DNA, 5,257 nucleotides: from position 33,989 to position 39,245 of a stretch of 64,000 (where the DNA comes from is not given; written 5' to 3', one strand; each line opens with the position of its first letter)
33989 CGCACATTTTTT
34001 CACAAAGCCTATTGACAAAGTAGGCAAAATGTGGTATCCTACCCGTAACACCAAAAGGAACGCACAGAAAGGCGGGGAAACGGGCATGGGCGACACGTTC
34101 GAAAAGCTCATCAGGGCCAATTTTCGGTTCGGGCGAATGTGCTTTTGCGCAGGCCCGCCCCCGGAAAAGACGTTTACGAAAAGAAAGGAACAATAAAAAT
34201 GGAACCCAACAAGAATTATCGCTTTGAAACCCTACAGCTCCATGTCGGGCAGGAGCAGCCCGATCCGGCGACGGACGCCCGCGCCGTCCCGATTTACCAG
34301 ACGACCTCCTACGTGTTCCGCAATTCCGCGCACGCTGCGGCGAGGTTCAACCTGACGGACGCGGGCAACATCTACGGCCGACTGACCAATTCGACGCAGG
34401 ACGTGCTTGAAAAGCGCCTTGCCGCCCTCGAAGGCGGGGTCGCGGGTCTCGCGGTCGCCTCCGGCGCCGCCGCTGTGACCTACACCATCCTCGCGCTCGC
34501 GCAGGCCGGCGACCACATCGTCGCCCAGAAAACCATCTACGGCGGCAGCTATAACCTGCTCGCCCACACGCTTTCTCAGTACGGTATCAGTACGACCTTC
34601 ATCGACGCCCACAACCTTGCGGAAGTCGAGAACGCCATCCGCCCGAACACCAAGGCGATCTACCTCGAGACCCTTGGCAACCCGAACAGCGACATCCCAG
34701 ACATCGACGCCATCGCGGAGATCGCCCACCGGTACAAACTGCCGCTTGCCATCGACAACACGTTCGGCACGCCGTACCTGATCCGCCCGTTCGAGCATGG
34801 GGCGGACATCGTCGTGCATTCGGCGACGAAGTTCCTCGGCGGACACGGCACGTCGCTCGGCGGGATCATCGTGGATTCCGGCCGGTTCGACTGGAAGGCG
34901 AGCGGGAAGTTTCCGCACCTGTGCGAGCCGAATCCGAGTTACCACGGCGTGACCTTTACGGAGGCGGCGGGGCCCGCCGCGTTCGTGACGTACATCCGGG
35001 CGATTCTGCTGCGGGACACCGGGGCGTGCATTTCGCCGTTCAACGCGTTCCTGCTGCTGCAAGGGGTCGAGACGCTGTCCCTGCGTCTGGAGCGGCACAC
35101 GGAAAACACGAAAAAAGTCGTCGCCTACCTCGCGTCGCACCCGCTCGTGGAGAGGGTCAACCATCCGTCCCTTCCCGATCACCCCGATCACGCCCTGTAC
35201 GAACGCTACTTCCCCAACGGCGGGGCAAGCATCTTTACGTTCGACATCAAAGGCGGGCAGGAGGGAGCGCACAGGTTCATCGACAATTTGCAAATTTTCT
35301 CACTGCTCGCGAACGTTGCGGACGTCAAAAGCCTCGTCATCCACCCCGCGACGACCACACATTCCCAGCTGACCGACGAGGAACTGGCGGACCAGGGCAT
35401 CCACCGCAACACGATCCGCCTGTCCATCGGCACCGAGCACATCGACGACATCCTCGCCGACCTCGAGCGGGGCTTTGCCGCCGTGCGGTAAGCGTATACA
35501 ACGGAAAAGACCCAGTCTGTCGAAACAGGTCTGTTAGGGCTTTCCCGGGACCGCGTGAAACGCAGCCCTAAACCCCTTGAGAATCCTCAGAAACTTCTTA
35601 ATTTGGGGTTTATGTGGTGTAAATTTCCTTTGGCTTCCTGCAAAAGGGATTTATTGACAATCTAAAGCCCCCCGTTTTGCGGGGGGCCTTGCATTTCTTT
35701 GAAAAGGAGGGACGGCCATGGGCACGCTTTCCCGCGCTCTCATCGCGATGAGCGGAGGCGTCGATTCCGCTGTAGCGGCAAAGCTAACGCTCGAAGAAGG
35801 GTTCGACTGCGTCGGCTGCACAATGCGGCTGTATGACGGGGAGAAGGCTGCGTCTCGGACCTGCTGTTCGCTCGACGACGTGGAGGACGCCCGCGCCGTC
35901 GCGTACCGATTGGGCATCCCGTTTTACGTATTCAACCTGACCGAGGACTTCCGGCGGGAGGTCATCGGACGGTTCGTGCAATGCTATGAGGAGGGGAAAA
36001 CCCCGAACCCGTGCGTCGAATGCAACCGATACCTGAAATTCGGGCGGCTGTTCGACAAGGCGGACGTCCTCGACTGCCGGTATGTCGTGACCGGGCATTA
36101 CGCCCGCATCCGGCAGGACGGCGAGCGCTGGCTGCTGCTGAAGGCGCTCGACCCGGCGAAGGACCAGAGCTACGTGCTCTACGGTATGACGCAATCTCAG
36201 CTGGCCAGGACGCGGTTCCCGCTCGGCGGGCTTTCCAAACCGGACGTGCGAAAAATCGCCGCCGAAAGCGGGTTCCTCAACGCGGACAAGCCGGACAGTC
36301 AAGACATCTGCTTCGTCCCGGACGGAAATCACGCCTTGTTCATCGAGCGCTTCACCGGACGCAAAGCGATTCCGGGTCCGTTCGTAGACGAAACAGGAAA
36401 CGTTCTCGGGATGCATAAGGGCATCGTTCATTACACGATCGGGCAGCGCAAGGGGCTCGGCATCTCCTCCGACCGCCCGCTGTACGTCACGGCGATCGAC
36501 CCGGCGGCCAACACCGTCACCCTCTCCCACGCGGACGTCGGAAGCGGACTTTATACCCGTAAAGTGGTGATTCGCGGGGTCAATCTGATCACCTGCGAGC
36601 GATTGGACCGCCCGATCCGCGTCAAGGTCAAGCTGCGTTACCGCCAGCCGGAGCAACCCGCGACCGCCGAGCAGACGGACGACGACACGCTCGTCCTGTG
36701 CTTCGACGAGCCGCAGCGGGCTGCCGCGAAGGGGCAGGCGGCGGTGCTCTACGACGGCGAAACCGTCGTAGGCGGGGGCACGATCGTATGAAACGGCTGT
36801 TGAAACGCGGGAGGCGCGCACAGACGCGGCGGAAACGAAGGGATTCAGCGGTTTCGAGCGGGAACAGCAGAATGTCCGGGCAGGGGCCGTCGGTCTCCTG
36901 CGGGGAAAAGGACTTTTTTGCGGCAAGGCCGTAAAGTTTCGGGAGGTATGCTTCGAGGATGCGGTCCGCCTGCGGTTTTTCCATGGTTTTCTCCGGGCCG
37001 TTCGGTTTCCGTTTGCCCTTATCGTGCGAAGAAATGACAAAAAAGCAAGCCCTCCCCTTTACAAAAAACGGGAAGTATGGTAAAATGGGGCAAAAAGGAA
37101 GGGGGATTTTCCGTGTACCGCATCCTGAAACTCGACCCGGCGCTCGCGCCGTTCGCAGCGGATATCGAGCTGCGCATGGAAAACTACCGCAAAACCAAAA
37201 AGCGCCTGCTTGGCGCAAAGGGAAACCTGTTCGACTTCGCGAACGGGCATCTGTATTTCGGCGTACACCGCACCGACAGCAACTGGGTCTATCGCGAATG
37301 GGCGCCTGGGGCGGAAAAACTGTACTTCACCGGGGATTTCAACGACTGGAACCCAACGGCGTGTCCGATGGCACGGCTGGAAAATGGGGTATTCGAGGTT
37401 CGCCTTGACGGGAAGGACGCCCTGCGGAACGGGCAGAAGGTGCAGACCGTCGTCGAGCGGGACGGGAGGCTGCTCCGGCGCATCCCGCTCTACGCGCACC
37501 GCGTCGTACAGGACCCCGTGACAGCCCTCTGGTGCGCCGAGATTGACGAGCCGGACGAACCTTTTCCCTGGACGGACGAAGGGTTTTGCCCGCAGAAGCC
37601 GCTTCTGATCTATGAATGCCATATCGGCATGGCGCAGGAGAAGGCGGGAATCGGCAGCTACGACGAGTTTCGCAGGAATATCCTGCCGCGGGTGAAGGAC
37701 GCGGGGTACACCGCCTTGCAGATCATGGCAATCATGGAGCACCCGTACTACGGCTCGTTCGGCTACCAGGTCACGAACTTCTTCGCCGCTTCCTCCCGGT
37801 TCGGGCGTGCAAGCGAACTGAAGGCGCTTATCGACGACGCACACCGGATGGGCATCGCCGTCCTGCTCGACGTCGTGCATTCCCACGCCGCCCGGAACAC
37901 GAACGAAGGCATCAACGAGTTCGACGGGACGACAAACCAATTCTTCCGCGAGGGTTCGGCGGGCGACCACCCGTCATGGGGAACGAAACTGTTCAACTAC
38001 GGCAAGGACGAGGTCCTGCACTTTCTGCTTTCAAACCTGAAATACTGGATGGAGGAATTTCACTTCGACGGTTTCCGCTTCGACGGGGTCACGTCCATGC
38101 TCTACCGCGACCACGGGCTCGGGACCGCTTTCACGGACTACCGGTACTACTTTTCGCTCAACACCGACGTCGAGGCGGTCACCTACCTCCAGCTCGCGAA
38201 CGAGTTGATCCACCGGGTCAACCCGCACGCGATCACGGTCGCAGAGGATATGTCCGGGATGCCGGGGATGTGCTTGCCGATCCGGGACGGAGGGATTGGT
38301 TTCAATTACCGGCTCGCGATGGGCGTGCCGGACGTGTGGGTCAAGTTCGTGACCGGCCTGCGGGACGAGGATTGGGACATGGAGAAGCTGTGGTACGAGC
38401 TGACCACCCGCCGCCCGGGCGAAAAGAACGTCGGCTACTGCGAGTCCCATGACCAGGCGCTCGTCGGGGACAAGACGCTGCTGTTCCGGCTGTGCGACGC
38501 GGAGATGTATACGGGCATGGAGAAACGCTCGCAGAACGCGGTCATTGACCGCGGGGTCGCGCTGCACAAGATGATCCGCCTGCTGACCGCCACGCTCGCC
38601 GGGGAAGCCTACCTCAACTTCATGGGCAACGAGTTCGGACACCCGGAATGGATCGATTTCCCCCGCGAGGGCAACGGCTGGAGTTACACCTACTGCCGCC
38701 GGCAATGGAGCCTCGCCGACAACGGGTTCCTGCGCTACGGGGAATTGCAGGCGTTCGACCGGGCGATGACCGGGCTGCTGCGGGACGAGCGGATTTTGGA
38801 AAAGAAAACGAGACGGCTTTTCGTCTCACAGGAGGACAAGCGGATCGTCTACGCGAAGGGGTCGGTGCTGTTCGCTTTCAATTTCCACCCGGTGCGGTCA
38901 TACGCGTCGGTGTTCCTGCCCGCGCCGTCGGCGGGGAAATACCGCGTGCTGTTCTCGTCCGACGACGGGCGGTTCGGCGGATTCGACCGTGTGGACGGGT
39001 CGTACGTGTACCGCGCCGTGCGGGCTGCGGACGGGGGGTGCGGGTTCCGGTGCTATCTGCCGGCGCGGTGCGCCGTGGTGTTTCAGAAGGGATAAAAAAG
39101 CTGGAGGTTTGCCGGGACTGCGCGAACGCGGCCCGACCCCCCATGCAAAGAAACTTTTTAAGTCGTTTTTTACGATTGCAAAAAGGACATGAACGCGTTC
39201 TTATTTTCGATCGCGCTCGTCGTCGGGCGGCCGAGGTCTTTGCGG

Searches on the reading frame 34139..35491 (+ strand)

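Call 96: search_protein_families(library=pfam, proteins=[window:34139-35491:+], max_evalue=0.00001)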
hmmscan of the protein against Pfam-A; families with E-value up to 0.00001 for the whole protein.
window:34139-35491:+ (450 aa): 3 families
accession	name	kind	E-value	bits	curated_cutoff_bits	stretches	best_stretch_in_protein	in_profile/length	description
PF01053.26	Cys_Met_Meta_PP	-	1.6e-134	448.7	27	1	30-446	1-380/381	Cys/Met metabolism PLP-dependent enzyme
PF00155.27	Aminotran_1_2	-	7.3e-08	32.4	19.7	1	60-247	19-235/361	Aminotransferase class I and II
PF01041.23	DegT_DnrJ_EryC1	-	8.2e-08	32.3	19.8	1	86-206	25-145/360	DegT/DnrJ/EryC1/StrS aminotransferase family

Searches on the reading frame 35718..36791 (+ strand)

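Call 96: search_protein_families(library=pfam, proteins=[window:35718-36791:+], max_evalue=0.00001)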
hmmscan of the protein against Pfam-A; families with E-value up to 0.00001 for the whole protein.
window:35718-36791:+ (357 aa): 3 families
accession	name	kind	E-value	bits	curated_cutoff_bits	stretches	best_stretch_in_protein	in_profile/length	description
PF03054.22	tRNA_Me_trans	-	3.2e-69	233.1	20.6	1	7-201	3-201/202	tRNA methyl transferase HUP domain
PF20259.3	tRNA_Me_trans_M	-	1.5e-18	66.6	27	1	208-270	3-65/66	tRNA methyl transferase PRC-barrel domain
PF20258.4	tRNA_Me_trans_C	-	2.3e-18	66.7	20.6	1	287-356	8-77/77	Aminomethyltransferase beta-barrel domain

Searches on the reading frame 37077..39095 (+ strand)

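Call 96: search_protein_families(library=pfam, proteins=[window:37077-39095:+], max_evalue=0.00001)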
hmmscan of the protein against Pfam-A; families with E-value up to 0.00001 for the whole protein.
window:37077-39095:+ (672 aa): 3 families
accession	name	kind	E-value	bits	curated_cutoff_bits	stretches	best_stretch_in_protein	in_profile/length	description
PF00128.31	Alpha-amylase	-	2.2e-14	54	22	1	204-276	26-97/446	Alpha amylase, catalytic domain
PF02806.24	Alpha-amylase_C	-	2e-11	44.5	21.2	1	585-670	7-93/95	Alpha amylase, C-terminal all-beta domain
PF02922.24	CBM_48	-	6.2e-11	42.9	22.4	1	61-129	2-71/83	Carbohydrate-binding module 48 (Isoamylase N-terminal domain)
